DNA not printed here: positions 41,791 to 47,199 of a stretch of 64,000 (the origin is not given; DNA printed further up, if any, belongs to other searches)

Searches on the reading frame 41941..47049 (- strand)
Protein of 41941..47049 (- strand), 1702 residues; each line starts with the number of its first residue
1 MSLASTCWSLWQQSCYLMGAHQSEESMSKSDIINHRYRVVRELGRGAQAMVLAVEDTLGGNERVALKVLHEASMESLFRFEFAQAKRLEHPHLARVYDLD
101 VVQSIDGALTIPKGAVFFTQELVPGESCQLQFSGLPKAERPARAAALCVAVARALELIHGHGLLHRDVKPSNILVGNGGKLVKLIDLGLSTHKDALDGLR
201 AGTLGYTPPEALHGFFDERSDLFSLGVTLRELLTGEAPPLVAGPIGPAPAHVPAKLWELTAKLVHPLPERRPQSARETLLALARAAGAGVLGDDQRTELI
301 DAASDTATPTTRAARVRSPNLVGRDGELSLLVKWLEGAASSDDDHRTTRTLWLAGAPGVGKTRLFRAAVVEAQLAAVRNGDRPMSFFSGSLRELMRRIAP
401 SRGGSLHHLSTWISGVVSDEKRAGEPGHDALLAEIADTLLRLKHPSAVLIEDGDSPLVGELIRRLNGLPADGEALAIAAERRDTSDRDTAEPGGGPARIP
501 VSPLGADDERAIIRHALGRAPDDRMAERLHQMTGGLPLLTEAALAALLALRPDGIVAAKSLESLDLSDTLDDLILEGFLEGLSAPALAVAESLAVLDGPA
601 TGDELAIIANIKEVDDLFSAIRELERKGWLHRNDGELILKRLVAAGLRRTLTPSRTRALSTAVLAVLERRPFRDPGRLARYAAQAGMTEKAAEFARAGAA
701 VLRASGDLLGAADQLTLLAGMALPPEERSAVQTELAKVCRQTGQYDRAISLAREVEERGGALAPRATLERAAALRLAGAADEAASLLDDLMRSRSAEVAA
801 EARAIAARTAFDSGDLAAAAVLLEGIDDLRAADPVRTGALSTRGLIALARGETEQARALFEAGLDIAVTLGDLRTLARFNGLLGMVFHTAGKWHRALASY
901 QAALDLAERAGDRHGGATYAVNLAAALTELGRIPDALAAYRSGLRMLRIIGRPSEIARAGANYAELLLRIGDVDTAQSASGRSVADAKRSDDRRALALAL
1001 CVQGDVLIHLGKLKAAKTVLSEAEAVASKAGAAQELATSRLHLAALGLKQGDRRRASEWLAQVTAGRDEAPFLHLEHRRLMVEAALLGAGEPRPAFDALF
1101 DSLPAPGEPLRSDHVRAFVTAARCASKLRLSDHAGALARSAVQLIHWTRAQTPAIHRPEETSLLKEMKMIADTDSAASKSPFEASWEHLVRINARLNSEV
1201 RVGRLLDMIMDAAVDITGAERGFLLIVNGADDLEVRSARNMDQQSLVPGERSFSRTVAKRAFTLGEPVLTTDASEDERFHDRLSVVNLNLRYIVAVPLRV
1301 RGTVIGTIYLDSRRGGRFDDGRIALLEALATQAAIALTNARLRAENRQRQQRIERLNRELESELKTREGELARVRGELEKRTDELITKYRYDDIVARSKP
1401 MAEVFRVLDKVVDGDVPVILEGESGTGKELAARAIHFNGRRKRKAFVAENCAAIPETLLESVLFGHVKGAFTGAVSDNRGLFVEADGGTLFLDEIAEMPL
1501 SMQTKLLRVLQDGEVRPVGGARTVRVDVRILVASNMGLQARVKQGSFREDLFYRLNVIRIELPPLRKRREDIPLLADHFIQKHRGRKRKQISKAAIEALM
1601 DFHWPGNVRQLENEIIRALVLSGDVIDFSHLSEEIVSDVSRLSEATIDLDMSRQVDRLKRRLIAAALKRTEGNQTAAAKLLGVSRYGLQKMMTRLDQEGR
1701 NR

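Call 63: search_protein_families(library=pfam, proteins=[window:41941-47049:-], max_evalue=0.0001)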
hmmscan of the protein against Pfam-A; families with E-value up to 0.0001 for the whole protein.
window:41941-47049:- (1702 aa): 14 families
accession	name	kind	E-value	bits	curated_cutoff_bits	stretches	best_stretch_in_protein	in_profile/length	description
PF00158.32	Sigma54_activat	-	8.9e-66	221.2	20.2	1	1394-1561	1-168/168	Sigma-54 interaction domain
PF00069.31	Pkinase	-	2.1e-25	90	31.7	1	37-238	1-196/263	Protein kinase domain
PF25601.1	AAA_lid_14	-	1.8e-21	76.2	27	1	1566-1640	1-79/87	AAA+ ATPase lid domain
PF14532.12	Sigma54_activ_2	-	8.1e-20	71.9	25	1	1395-1565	1-138/138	Sigma-54 interaction domain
PF13185.12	GAF_2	-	3.1e-19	70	28.6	1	1204-1337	6-135/136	GAF domain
PF01590.32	GAF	-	1e-17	65.4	22.4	1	1204-1337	4-133/133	GAF domain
PF07714.23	PK_Tyr_Ser-Thr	-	2.4e-15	57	23.1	1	39-238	3-204/258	Protein tyrosine and serine/threonine kinase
PF13424.12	TPR_12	-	6.8e-14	52.3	30.1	1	880-948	6-76/77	Tetratricopeptide repeat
PF13492.12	GAF_3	-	7e-14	52.8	27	1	1204-1339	4-129/129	GAF domain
PF17874.7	TPR_MalT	-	2.6e-12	47.1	45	1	843-1095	7-259/336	MalT-like TPR region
PF00515.34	TPR_1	-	2.4e-08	33.9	27.8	0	883-907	7-31/34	Tetratricopeptide repeat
PF02954.25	HTH_8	-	4.6e-08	33.1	22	1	1660-1690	7-37/42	Bacterial regulatory protein, Fis family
PF07728.20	AAA_5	-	4.9e-07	30.3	22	1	1417-1535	1-122/139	AAA domain (dynein-related subfamily)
PF13191.12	AAA_16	-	4.7e-06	27.6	32.6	1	321-481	2-140/167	AAA ATPase domain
